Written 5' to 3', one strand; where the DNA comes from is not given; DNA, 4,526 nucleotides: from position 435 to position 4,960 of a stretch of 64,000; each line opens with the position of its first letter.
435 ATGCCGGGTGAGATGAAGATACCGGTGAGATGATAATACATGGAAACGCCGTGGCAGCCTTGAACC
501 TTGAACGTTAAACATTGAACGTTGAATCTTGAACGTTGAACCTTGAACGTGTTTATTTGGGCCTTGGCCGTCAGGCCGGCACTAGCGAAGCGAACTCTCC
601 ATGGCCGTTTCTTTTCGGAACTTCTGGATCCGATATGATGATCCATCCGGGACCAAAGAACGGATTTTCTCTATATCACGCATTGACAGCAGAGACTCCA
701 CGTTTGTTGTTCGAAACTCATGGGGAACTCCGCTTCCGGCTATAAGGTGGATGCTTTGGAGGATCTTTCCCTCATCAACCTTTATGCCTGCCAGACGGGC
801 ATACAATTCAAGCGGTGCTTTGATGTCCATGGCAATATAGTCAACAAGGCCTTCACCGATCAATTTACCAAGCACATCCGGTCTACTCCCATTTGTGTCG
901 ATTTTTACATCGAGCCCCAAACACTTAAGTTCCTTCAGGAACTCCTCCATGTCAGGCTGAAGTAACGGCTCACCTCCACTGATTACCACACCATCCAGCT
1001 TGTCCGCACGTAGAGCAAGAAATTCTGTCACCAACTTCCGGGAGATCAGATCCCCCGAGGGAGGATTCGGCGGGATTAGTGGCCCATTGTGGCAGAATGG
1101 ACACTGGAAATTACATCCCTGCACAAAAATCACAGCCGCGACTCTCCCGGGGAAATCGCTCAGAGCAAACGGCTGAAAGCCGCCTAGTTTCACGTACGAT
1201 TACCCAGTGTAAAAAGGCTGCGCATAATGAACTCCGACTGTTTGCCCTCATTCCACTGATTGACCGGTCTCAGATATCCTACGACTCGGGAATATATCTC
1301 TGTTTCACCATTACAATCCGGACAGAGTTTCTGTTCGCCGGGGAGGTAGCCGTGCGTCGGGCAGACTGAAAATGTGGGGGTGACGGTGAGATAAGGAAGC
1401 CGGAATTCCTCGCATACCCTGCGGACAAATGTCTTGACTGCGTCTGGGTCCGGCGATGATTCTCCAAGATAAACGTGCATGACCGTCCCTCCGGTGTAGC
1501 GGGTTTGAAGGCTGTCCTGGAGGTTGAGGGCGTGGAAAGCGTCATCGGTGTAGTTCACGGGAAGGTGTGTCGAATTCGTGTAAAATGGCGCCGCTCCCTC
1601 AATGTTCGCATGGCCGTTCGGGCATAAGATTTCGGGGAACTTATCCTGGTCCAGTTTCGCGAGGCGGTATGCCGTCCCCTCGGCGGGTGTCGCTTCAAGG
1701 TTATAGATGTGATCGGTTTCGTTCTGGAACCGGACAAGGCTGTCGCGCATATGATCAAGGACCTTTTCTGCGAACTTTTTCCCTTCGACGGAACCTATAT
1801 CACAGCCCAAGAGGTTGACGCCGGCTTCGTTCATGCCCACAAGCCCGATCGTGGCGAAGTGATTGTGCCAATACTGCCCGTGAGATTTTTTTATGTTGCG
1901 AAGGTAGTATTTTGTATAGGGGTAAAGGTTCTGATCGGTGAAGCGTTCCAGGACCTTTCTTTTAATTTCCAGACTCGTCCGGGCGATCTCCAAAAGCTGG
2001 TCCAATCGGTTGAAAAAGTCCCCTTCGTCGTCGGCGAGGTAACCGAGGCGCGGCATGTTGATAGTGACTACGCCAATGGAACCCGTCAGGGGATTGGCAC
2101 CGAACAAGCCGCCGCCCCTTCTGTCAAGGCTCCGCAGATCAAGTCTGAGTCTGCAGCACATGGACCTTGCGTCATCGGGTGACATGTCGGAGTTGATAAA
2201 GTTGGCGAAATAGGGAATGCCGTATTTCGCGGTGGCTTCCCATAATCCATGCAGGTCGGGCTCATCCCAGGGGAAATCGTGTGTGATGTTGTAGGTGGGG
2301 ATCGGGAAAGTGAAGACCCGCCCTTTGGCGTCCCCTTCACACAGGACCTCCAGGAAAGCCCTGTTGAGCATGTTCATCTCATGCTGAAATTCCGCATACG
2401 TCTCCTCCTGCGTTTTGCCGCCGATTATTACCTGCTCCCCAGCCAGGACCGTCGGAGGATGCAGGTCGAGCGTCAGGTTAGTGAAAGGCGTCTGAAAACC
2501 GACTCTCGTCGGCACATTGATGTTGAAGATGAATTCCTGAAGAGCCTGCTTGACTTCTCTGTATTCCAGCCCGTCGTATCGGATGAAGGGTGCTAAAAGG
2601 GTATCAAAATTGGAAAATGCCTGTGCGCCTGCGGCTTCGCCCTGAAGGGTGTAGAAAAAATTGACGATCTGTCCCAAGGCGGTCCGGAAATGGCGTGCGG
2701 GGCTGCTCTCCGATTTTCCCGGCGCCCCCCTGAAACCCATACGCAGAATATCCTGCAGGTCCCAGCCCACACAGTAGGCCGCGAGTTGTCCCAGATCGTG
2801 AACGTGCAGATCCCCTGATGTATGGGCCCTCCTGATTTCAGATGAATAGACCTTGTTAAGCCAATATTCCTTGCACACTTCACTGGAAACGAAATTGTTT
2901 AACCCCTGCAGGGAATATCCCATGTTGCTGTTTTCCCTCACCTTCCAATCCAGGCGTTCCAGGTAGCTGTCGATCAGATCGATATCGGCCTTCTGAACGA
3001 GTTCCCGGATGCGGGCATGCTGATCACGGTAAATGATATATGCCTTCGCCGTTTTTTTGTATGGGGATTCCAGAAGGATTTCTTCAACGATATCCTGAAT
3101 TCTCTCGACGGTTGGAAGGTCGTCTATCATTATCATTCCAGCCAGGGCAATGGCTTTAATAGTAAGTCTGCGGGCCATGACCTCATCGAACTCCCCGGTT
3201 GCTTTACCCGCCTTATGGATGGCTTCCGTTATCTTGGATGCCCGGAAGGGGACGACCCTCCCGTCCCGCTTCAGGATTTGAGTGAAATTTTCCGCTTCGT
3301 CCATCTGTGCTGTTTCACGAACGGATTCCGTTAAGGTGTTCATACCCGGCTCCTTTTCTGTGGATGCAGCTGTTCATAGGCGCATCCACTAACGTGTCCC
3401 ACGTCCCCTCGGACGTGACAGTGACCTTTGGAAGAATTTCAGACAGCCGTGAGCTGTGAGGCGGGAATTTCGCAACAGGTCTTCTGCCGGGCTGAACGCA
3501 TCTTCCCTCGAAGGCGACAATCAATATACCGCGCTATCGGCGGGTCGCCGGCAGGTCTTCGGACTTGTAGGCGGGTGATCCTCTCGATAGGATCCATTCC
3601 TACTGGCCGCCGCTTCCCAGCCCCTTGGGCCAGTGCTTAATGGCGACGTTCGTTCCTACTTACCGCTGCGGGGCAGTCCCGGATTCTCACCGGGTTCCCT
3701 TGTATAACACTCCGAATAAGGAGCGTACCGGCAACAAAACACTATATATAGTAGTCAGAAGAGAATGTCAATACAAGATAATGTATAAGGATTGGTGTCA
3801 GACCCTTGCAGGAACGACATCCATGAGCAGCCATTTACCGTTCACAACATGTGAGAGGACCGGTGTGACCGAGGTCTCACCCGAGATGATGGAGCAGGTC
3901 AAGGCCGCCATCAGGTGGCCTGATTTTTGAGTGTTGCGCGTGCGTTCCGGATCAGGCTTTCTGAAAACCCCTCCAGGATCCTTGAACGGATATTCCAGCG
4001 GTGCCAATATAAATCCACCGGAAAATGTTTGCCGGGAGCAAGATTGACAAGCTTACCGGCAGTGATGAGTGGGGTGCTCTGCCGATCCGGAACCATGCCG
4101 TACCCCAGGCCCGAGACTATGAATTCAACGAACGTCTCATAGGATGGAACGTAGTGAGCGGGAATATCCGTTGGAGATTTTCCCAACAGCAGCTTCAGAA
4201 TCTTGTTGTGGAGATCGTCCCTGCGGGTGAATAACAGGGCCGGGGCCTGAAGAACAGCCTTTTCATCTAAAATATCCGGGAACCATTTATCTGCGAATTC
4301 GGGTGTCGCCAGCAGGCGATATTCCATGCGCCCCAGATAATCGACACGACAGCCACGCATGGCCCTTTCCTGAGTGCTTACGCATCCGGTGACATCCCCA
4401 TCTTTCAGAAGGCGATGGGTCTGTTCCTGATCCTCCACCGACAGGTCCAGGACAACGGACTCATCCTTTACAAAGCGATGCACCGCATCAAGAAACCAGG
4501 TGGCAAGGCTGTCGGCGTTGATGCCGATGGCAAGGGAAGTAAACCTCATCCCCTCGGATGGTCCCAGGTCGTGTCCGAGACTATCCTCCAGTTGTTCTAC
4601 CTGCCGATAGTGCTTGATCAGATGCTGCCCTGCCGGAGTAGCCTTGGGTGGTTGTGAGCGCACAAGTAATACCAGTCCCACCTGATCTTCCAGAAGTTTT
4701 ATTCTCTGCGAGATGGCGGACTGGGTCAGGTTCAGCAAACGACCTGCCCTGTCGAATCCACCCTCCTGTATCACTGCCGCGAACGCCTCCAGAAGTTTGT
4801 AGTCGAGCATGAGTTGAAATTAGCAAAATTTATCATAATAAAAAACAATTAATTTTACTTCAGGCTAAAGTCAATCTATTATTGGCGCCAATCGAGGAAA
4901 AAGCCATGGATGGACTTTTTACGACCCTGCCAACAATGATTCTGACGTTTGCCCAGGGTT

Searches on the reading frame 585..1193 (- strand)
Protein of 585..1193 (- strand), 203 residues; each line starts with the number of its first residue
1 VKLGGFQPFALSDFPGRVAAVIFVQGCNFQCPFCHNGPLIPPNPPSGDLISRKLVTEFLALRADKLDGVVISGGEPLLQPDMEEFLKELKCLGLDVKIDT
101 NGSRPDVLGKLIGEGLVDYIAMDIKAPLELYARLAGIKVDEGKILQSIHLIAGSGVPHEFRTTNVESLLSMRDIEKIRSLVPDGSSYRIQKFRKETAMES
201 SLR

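Call 53: search_protein_families(library=pfam, proteins=[window:585-1193:-], max_evalue=0.00001)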
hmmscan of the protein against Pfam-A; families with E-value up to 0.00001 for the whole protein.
window:585-1193:- (203 aa): 2 families
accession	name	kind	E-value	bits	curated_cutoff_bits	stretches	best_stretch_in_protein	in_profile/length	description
PF04055.27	Radical_SAM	-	4.4e-21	76.2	29.5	1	21-161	1-144/166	Radical SAM superfamily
PF13353.11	Fer4_12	-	6.2e-10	40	22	1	19-89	7-77/137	4Fe-4S single cluster domain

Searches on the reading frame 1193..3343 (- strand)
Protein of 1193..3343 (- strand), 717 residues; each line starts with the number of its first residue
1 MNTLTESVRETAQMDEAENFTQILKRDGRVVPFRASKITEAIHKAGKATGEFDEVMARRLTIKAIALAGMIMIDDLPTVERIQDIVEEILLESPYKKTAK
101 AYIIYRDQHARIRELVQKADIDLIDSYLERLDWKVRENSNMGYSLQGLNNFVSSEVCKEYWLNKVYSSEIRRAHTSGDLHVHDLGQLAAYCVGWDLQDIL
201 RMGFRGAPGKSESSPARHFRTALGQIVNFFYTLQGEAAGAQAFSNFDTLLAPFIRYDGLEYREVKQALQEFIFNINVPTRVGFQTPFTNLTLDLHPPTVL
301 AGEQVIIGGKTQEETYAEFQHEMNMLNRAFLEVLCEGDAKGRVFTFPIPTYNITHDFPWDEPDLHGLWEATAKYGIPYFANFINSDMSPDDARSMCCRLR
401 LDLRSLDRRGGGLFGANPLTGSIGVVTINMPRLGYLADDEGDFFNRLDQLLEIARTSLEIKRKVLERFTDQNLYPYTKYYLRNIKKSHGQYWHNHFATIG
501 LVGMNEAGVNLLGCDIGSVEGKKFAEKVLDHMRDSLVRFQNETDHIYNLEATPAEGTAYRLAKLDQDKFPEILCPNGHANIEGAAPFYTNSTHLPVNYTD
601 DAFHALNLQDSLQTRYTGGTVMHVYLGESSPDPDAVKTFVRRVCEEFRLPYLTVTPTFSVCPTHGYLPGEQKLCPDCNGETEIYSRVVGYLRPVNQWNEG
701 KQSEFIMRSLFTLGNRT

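Call 53: search_protein_families(library=pfam, proteins=[window:1193-3343:-], max_evalue=0.00001)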
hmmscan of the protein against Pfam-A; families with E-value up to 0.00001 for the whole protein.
window:1193-3343:- (717 aa): 2 families
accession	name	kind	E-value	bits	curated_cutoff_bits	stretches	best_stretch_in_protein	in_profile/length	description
PF13597.11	NRDD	-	3.6e-195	650.3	26.2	1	137-710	1-561/562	Anaerobic ribonucleoside-triphosphate reductase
PF03477.21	ATP-cone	-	5.9e-22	78.5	25.8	1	22-110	2-87/88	ATP cone domain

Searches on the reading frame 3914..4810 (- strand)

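Call 53: search_protein_families(library=pfam, proteins=[window:3914-4810:-], max_evalue=0.00001)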
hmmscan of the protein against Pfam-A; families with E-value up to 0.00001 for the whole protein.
window:3914-4810:- (299 aa): 2 families
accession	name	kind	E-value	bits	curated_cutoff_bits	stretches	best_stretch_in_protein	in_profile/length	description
PF00126.33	HTH_1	-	1.5e-17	63.7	26.6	1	5-62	2-60/60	Bacterial regulatory helix-turn-helix protein, lysR family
PF03466.25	LysR_substrate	-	8.9e-12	45.3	28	1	93-288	8-206/209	LysR substrate binding domain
